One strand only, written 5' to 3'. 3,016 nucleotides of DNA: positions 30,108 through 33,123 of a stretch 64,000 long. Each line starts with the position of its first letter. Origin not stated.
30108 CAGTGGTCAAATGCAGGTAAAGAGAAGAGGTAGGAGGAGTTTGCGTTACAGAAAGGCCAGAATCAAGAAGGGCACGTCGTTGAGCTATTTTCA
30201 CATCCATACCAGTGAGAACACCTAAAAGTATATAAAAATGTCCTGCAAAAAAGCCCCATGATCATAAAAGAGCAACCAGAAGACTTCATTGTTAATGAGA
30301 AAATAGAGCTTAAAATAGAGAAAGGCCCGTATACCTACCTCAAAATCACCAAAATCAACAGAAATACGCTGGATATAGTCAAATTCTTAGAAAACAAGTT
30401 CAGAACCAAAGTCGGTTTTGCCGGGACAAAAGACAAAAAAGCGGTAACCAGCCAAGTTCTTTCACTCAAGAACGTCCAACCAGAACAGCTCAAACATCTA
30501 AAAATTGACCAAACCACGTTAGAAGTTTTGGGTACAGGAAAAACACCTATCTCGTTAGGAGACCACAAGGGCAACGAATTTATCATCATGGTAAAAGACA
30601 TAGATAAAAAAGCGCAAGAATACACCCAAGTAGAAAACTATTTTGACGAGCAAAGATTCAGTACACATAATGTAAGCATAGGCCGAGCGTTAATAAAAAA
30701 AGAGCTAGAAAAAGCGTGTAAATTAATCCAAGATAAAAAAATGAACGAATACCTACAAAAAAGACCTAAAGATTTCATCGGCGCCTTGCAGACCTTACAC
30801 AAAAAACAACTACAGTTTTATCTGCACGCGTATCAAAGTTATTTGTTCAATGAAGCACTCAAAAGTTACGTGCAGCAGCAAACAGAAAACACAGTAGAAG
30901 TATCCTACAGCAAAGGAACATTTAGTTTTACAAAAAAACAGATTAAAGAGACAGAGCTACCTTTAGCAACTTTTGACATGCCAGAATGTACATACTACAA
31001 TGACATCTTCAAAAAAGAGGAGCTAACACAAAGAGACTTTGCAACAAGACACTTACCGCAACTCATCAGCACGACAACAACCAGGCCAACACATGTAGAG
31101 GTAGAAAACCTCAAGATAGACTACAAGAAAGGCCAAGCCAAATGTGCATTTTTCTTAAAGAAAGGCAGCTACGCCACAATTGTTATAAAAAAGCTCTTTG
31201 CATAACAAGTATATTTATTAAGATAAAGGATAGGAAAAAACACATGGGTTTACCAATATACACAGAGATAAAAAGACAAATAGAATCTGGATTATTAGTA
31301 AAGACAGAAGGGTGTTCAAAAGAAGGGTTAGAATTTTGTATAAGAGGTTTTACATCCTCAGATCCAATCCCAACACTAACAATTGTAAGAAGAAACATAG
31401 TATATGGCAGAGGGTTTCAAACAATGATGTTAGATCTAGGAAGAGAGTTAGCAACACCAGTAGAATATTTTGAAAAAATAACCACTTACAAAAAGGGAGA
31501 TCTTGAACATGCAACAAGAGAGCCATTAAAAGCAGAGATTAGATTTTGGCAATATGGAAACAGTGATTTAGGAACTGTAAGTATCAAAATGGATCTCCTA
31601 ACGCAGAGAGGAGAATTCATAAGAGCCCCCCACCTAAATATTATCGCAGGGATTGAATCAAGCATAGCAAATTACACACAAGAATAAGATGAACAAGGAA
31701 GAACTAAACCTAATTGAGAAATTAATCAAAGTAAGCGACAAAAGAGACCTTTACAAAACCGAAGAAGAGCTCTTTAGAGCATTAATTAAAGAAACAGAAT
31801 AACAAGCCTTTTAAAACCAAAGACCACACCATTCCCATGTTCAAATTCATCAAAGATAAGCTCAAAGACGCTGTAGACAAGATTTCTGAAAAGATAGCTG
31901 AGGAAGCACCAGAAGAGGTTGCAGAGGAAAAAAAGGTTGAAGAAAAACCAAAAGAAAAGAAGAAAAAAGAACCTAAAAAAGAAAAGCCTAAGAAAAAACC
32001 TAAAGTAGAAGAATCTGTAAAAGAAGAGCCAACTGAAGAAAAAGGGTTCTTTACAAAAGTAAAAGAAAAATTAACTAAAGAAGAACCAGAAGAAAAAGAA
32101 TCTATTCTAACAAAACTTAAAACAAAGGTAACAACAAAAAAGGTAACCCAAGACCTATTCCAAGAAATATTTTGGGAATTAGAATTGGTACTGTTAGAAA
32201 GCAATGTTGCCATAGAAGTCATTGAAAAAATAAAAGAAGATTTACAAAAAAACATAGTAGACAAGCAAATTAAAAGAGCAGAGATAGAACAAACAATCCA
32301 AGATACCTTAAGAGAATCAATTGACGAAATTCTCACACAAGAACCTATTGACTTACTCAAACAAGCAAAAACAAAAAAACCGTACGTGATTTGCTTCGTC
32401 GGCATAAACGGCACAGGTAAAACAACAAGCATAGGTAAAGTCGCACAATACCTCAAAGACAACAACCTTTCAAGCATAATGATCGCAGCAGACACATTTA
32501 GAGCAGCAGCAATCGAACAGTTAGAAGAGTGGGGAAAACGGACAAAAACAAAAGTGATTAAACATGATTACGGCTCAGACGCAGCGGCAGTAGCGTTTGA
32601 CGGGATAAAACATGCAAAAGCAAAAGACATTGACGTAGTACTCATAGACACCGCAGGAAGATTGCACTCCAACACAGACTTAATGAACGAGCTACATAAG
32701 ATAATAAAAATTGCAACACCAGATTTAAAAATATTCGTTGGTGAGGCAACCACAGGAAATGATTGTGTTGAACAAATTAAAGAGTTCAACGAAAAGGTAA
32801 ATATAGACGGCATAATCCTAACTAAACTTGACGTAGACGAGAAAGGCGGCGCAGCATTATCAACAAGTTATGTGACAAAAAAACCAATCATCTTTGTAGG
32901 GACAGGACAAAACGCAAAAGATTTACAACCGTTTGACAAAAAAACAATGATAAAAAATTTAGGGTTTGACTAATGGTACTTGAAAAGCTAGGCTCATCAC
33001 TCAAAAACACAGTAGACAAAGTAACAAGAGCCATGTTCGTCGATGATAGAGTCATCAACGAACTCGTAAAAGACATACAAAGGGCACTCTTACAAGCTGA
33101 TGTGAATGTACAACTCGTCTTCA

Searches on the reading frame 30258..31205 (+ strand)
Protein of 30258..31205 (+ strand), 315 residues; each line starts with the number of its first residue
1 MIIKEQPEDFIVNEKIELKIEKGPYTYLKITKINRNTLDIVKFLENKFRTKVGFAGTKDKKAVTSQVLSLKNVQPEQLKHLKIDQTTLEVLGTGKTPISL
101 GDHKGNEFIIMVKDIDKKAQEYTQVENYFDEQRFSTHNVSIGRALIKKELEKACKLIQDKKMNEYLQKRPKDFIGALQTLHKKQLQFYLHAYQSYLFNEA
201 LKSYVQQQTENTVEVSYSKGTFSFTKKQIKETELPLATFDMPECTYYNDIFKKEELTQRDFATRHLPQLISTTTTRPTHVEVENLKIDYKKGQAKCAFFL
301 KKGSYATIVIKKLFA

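Call 72: search_protein_families(library=pfam, proteins=[window:30258-31205:+], max_evalue=0.00001)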
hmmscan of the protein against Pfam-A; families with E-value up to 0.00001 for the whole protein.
window:30258-31205:+ (315 aa): 1 family
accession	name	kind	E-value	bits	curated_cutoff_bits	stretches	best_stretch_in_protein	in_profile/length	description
PF01142.23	TruD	-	1.2e-60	206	27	2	2-156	17-195/412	tRNA pseudouridine synthase D (TruD)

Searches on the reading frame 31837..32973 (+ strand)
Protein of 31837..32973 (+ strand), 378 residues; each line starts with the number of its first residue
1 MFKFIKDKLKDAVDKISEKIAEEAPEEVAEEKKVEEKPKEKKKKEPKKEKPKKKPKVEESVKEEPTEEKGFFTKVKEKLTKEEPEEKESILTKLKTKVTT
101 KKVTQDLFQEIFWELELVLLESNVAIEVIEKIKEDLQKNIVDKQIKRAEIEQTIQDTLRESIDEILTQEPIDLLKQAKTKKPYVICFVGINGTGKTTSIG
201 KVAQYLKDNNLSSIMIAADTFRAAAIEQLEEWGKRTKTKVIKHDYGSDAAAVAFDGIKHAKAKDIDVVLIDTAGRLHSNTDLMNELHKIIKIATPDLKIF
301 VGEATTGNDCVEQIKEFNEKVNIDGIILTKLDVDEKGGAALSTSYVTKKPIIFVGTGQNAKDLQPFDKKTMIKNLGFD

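Call 72: search_protein_families(library=pfam, proteins=[window:31837-32973:+], max_evalue=0.00001)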
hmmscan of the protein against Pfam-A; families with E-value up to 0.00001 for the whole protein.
window:31837-32973:+ (378 aa): 4 families
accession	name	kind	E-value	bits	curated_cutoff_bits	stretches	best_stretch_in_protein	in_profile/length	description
PF00448.28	SRP54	-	7.1e-74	248.1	22.7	1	183-375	2-194/196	SRP54-type protein, GTPase domain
PF02881.24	SRP54_N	-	4.7e-08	33.6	22.4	1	93-158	7-75/75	SRP54-type protein, helical bundle domain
PF13604.12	AAA_30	-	4.9e-07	30.1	27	1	172-292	8-114/191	AAA domain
PF13245.12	AAA_19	-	6.3e-06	26.8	25.1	0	182-302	11-124/134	AAA domain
